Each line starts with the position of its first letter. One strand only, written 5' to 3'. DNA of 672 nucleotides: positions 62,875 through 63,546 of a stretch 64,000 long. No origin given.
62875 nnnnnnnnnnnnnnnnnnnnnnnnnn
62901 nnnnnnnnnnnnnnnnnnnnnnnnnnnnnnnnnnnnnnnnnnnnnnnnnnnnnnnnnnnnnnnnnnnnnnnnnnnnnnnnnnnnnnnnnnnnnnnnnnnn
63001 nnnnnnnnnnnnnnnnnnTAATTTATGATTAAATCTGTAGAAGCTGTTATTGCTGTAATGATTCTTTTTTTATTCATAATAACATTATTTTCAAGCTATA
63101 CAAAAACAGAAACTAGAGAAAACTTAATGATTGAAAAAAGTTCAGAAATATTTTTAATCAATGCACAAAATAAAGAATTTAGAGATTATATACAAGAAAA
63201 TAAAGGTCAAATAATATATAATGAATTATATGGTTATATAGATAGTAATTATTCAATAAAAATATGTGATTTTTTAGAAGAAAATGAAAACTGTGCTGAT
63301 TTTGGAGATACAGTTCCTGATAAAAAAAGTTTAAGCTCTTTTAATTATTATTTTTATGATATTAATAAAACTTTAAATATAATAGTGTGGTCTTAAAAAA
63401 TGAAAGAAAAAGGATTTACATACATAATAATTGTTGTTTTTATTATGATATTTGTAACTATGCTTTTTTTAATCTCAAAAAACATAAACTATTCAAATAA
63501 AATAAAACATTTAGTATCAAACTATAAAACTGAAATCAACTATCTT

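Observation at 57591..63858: Cluster of N-terminally anchored large surface proteins ending in two small class III signal-peptide proteins, a possible second surface-appendage or S-layer locus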

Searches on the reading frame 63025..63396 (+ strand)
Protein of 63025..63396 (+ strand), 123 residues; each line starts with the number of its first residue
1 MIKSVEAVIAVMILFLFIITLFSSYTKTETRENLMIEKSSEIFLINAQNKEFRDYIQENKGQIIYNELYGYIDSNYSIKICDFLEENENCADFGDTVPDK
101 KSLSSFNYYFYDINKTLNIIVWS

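Call 5: search_protein_families(library=pfam, proteins=[window:63025-63396:+], max_evalue=1)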
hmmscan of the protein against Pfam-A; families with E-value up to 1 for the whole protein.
window:63025-63396:+ (123 aa): 1 family
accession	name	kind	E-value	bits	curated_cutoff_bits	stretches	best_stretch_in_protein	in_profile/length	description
PF09174.15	Maf1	-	0.011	16.3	28.9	1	30-116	85-166/174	Maf1 regulator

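Call 6: search_protein_families(library=ncbifam, proteins=[window:63025-63396:+], max_evalue=1)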
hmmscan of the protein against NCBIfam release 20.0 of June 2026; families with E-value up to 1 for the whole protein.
window:63025-63396:+ (123 aa): 0 families
